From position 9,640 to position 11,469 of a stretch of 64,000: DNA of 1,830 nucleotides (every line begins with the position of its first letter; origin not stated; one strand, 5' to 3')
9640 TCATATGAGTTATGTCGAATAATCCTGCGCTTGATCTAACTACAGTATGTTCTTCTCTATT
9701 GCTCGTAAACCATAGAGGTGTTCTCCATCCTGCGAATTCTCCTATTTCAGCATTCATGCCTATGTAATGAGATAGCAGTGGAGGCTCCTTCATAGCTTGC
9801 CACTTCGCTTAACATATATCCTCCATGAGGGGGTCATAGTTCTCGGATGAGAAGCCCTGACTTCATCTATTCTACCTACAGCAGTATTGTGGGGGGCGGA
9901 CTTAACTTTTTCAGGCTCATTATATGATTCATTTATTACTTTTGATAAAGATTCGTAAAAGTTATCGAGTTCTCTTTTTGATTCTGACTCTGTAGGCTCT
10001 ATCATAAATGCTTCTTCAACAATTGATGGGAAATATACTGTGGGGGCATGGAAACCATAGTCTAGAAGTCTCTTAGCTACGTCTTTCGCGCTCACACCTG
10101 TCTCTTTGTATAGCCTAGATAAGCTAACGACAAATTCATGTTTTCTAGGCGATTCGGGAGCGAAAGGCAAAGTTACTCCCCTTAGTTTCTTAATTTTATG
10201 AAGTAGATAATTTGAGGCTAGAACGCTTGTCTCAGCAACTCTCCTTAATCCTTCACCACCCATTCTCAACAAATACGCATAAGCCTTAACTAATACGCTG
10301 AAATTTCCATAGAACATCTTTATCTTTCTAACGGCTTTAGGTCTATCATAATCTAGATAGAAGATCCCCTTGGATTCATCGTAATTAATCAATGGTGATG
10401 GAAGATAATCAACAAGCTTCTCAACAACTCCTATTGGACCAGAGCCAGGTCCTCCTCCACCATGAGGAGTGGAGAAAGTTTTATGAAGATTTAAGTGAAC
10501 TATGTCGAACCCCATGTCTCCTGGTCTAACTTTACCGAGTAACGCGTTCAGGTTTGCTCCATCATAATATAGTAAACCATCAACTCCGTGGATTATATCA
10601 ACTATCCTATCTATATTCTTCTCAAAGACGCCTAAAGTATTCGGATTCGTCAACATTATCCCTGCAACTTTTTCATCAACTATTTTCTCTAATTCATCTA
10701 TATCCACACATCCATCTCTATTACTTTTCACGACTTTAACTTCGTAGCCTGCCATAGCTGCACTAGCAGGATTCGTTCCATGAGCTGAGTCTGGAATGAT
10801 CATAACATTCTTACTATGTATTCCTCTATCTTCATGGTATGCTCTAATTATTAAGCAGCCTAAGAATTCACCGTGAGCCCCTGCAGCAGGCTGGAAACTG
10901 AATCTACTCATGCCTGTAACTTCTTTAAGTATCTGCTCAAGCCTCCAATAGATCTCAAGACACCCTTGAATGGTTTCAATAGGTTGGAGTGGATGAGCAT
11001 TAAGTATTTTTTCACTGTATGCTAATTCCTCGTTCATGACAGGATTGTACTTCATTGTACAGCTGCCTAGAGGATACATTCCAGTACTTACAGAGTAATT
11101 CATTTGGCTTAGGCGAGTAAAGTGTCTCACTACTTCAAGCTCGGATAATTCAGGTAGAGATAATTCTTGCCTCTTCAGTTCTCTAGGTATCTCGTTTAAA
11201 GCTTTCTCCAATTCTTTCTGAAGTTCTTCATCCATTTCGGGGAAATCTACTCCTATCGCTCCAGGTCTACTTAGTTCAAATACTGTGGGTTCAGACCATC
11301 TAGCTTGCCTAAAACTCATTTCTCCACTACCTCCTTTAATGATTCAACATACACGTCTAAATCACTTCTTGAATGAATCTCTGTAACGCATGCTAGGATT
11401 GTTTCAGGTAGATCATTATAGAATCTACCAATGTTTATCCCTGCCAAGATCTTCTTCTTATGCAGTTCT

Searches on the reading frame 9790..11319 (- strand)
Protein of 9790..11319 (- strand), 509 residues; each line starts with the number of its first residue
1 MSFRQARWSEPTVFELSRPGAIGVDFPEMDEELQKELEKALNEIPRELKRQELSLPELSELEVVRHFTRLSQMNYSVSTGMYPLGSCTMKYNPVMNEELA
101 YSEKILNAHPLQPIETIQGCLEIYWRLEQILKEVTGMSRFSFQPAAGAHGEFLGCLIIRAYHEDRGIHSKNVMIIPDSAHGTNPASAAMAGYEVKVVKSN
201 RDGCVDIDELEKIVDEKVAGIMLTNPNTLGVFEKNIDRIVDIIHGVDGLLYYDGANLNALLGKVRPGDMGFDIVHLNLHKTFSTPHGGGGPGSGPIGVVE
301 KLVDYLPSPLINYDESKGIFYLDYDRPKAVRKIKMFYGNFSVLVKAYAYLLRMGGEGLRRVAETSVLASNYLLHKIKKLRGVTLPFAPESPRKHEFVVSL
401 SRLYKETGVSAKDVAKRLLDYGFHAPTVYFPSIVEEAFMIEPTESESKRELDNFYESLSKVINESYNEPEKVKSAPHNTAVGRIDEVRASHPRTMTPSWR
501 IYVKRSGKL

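Call 31: find_encoding_contigs(protein=window:9790-11319:-, flank=10000, max_places=1)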
Protein window:9790-11319:- (509 aa): 5 contigs read that carry it; 1 place shown.
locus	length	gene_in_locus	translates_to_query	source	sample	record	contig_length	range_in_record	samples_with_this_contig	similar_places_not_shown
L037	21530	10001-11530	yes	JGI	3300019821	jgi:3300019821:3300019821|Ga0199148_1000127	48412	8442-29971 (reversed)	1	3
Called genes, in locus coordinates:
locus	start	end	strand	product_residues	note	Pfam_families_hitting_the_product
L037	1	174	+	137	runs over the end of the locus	-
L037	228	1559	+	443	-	PF00083:Sugar_tr, PF07690:MFS_1, PF12832:MFS_1_like, PF07690:MFS_1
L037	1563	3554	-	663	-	PF02463:SMC_N, PF13175:AAA_15, PF13476:AAA_23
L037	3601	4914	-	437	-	PF00149:Metallophos, PF12850:Metallophos_2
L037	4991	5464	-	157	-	PF00708:Acylphosphatase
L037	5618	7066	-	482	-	PF00587:tRNA-synt_2b, PF03129:HGTP_anticodon, PF09180:ProRS-C_1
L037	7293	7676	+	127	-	PF14464:Prok-JAB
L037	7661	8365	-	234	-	PF00121:TIM, PF05690:ThiG (faint)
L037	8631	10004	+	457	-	PF02347:GDC-P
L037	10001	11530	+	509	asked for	PF02347:GDC-P, PF00266:Aminotran_5 (weak), PF21478:GcvP2_C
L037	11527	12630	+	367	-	PF01571:GCV_T, PF08669:GCV_T_C, PF22770:POP1_C (faint)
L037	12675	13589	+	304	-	PF01040:UbiA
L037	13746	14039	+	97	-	PF02597:ThiS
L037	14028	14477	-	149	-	PF02391:MoaE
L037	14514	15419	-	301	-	PF00294:PfkB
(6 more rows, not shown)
